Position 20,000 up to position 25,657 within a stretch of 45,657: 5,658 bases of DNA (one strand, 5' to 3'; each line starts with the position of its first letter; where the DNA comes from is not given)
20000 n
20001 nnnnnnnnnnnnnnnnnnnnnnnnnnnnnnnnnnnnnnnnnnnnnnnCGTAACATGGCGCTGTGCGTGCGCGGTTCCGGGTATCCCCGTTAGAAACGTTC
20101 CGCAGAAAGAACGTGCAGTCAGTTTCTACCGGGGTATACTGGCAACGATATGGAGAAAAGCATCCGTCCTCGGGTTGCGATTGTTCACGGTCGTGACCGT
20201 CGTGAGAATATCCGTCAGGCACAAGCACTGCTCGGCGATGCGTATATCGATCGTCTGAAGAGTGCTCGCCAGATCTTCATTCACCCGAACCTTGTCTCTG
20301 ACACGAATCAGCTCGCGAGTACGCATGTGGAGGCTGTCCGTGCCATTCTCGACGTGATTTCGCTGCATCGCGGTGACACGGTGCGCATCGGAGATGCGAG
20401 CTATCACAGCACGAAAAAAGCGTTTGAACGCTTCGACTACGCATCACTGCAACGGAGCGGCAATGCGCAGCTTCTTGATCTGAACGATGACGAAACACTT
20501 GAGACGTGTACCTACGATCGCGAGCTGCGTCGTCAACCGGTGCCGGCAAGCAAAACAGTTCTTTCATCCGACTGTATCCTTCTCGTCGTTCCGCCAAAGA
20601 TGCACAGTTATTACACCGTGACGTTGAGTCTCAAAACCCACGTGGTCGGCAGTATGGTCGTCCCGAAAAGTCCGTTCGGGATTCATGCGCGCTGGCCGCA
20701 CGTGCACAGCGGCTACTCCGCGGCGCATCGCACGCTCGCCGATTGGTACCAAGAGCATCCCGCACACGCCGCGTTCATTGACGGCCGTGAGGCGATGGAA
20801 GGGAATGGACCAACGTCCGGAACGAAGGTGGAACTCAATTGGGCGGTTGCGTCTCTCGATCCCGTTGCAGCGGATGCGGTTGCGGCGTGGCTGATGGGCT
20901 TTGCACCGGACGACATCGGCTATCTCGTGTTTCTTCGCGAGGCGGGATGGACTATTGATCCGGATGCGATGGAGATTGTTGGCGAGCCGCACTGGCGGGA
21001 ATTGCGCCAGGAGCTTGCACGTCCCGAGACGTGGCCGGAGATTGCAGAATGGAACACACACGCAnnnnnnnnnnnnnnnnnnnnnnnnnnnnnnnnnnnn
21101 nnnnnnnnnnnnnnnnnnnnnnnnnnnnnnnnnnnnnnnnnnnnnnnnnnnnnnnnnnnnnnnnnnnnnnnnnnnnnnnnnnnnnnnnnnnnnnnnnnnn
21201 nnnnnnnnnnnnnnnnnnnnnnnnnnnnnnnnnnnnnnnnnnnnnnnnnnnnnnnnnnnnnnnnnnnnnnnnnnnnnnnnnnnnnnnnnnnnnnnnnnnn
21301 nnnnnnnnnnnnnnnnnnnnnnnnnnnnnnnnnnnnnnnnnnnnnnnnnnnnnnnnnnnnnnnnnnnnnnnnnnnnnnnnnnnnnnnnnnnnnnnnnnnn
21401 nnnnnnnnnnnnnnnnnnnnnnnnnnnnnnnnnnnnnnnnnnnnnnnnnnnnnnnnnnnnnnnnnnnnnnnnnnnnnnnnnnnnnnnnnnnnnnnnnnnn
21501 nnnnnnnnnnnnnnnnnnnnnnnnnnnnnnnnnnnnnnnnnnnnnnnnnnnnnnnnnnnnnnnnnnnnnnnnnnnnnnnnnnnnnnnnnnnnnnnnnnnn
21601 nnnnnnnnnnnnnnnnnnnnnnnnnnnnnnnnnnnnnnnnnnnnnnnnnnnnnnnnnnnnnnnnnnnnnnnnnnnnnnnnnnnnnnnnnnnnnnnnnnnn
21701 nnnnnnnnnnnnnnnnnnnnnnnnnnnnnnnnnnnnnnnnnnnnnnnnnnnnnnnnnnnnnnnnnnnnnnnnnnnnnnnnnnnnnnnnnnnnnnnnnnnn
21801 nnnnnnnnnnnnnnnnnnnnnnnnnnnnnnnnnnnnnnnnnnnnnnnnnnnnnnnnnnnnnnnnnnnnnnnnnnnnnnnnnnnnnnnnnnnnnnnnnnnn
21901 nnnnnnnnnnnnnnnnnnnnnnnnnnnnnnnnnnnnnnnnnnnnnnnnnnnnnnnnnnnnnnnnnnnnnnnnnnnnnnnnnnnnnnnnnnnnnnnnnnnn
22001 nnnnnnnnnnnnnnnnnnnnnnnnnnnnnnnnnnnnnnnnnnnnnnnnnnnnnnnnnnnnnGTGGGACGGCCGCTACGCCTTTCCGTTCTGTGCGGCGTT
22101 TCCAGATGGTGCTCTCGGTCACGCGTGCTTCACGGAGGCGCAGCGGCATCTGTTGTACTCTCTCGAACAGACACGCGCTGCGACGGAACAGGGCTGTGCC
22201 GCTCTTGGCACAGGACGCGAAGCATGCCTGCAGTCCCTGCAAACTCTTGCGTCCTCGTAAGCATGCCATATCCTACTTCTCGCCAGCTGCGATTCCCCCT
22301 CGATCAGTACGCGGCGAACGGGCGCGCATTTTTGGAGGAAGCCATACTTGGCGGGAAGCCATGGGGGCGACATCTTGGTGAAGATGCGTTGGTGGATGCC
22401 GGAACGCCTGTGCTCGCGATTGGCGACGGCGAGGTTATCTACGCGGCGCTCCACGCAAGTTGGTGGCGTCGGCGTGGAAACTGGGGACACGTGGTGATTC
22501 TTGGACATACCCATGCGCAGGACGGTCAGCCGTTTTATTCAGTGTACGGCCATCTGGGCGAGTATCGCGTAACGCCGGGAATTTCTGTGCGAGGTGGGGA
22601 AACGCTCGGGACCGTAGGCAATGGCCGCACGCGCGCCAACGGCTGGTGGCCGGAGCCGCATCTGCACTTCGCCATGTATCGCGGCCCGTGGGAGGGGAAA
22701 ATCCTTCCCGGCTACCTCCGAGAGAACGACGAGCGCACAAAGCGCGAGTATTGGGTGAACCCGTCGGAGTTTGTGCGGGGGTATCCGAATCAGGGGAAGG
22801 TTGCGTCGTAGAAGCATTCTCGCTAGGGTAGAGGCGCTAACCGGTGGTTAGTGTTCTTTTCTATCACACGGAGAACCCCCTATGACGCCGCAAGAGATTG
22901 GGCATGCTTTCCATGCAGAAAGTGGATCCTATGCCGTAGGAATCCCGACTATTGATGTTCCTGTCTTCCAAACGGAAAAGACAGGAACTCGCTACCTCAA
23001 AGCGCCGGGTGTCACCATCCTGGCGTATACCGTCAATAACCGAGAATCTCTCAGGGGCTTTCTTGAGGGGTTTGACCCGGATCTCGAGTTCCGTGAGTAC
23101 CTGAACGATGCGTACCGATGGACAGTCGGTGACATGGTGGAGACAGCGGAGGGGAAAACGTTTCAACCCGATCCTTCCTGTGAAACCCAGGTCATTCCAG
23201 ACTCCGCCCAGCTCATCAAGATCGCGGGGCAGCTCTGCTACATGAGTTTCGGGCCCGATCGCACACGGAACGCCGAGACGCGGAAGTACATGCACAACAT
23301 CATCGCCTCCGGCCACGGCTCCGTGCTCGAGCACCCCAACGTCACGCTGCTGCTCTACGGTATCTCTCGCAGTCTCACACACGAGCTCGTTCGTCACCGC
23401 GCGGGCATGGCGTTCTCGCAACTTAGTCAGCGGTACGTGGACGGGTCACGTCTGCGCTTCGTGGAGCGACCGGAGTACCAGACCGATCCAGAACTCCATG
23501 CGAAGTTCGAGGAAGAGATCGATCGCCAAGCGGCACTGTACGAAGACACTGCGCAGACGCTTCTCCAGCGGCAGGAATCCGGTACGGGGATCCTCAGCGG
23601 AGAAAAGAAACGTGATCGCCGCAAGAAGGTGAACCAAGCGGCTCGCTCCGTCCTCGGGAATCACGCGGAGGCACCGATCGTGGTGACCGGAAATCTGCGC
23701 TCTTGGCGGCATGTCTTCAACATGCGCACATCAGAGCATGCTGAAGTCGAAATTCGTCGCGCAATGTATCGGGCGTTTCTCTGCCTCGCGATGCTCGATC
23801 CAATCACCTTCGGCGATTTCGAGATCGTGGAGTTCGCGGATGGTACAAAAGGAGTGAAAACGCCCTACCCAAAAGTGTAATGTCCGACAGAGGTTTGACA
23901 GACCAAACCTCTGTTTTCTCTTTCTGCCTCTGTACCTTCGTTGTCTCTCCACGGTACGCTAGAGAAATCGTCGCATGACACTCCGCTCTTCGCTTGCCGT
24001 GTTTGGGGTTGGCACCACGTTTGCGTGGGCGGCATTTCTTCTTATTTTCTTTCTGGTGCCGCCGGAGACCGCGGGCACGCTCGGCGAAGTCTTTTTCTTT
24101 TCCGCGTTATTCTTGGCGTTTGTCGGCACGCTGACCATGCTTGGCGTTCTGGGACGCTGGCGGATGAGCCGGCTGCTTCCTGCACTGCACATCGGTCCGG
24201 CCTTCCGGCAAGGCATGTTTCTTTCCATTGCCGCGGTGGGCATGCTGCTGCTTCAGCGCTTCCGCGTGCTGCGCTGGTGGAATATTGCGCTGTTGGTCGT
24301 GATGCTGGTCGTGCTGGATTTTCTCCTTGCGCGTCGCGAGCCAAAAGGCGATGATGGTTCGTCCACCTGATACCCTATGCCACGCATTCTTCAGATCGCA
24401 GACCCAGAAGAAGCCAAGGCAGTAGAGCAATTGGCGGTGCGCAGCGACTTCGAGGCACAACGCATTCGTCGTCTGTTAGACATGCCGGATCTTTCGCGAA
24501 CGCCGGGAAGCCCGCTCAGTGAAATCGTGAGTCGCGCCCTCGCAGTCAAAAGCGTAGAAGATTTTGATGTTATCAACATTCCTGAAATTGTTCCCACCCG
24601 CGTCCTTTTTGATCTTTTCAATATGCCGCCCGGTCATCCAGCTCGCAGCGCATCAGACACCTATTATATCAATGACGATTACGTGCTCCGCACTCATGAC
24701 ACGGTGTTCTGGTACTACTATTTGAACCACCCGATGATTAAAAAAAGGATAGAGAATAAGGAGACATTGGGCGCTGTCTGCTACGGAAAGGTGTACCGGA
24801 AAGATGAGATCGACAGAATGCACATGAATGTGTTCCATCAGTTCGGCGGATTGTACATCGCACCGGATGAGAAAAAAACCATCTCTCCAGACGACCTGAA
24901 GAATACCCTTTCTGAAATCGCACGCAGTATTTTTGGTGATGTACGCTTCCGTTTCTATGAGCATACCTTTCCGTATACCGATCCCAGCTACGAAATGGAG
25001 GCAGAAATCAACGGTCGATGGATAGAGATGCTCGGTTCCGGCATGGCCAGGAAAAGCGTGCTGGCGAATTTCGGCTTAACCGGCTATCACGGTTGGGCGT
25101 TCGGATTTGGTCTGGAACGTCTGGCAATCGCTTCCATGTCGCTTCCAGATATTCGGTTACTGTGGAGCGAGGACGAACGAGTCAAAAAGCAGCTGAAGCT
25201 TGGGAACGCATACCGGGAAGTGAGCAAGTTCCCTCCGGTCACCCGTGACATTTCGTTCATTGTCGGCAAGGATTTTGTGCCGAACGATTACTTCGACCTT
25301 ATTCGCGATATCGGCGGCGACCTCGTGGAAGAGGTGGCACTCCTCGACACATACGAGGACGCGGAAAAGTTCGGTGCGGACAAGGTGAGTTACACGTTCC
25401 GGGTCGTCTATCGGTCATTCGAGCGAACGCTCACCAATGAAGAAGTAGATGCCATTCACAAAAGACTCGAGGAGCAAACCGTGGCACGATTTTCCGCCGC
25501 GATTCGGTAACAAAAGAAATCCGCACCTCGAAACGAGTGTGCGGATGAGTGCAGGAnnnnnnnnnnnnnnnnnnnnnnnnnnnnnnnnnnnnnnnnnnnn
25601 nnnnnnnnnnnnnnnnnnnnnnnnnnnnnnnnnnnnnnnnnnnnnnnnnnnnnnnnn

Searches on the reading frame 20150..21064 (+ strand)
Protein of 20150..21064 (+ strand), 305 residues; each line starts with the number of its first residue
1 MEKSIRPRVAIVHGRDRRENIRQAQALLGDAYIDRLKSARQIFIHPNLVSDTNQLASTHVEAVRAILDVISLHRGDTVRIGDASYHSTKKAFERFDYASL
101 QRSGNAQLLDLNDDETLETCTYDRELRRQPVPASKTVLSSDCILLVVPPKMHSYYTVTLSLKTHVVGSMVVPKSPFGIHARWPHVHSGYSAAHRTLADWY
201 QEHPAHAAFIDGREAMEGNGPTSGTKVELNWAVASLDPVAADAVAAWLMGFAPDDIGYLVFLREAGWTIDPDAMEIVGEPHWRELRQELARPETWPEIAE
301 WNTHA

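Call 10: search_protein_families(library=pfam, proteins=[window:20150-21064:+], max_evalue=0.001)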
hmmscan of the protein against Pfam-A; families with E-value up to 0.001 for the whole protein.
window:20150-21064:+ (305 aa): 1 family
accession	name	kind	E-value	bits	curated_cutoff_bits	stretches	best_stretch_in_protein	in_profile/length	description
PF04015.17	DUF362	-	4.7e-28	99.1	24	1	42-246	1-199/200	Domain of unknown function (DUF362)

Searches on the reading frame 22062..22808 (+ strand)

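Call 10: search_protein_families(library=pfam, proteins=[window:22062-22808:+], max_evalue=0.001)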
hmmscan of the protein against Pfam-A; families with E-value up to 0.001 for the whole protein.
window:22062-22808:+ (249 aa): 1 family
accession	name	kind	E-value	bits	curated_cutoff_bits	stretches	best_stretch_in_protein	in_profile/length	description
PF01551.29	Peptidase_M23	-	2.1e-16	60.3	28.7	1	103-207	2-89/96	Peptidase family M23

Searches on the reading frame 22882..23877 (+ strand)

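Call 10: search_protein_families(library=pfam, proteins=[window:22882-23877:+], max_evalue=0.001)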
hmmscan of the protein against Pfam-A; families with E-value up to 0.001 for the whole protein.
window:22882-23877:+ (332 aa): 1 family
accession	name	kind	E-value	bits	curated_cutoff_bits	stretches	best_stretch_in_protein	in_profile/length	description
PF02511.20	Thy1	-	4e-44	151.1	24.8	1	105-303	6-186/191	Thymidylate synthase complementing protein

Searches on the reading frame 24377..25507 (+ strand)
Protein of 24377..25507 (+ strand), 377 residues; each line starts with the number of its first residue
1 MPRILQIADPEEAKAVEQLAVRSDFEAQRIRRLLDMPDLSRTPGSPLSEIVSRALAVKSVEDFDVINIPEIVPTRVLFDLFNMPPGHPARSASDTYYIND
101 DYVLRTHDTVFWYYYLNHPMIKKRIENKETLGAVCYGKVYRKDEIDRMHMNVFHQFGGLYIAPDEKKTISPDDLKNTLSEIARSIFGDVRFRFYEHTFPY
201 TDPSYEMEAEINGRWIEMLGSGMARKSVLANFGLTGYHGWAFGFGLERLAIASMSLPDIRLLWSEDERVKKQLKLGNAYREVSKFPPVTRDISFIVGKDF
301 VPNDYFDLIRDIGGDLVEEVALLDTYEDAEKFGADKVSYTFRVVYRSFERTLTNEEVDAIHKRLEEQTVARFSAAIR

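Call 10: search_protein_families(library=pfam, proteins=[window:24377-25507:+], max_evalue=0.001)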
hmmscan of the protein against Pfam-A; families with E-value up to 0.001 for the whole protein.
window:24377-25507:+ (377 aa): 2 families
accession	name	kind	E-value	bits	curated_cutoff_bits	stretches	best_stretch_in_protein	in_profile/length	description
PF01409.25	tRNA-synt_2d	-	1.5e-49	169.2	19.8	1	60-272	32-245/246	tRNA synthetases class II core domain (F)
PF03147.19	FDX-ACB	-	7.1e-24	84.5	31.1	1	283-377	1-94/94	Ferredoxin-fold anticodon binding domain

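Call 74: search_solved_structures(query=window:24377-25507:+, max_evalue=1e-10)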
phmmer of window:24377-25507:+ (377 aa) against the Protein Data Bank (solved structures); distinct sequences matched with E-value up to 1e-10: 18.
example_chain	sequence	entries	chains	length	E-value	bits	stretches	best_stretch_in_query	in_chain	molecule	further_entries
8p8x_A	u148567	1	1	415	3e-57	197.6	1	172-370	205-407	Phenylalanine--tRNA ligase, mitochondrial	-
5mgh_A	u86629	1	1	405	3.4e-57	197.4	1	172-370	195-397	Phenylalanine--tRNA ligase, mitochondrial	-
3cmq_A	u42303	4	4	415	3.7e-57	197.3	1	172-370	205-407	Phenylalanyl-tRNA synthetase, mitochondrial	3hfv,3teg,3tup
5mgv_A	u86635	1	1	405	6.5e-57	196.5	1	172-370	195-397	Phenylalanine--tRNA ligase, mitochondrial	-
5mgu_A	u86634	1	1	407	2.3e-56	194.7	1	172-370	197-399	Phenylalanine--tRNA ligase, mitochondrial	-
5mgw_A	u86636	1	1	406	4.1e-56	193.9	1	172-370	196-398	Phenylalanine--tRNA ligase, mitochondrial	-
6p8t_C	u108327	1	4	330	3.6e-31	111.8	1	16-272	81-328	Phenylalanine--tRNA ligase alpha subunit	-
2rhq_A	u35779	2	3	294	2.8e-29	105.6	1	63-274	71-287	Phenylalanyl-tRNA synthetase alpha chain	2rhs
3pco_A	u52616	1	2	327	3.8e-29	105.1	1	45-274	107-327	Phenylalanyl-tRNA synthetase, alpha subunit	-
6oz5_A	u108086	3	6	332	4e-29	105.1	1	45-274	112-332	Phenylalanine--tRNA ligase alpha subunit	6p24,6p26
7n8y_A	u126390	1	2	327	6.1e-29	104.5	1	45-274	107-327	Phenylalanine--tRNA ligase alpha subunit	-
4p71_C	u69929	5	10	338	6.9e-25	91.1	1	45-270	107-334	Phenylalanine--tRNA ligase alpha subunit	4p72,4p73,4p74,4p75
7daw_A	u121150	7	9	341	4.1e-24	88.6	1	63-268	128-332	Phenylalanine--tRNA ligase alpha subunit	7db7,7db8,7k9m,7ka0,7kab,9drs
9drt_A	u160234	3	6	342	4.1e-24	88.6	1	63-268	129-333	Phenylalanine--tRNA ligase alpha subunit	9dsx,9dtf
7k98_A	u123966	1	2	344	4.2e-24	88.6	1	63-268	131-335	Phenylalanine--tRNA ligase alpha subunit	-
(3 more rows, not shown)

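Call 75: search_protein_families(library=ncbifam, proteins=[window:24377-25507:+], max_evalue=0.001)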
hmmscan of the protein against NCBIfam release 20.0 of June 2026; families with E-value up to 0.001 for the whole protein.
window:24377-25507:+ (377 aa): 5 families
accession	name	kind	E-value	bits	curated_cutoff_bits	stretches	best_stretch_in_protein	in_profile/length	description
TIGR00469.1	pheS_mito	equivalog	2.1e-66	224.5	258.35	2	182-374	250-449/451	phenylalanine--tRNA ligase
NF051887.1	PheS_related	equivalog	2.5e-66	224.2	300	1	49-366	19-344/349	PheS-related mystery ligase SrmL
TIGR00468.1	pheS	equivalog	8e-45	153.5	237.45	1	46-272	73-321/324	phenylalanine--tRNA ligase subunit alpha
NF003210.0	PRK04172.1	equivalog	5.3e-36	124.5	350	1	101-268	331-486/496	phenylalanine--tRNA ligase subunit alpha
TIGR00472.1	pheT_bact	equivalog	2.4e-21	75.7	402.65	1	269-377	691-798/798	phenylalanine--tRNA ligase subunit beta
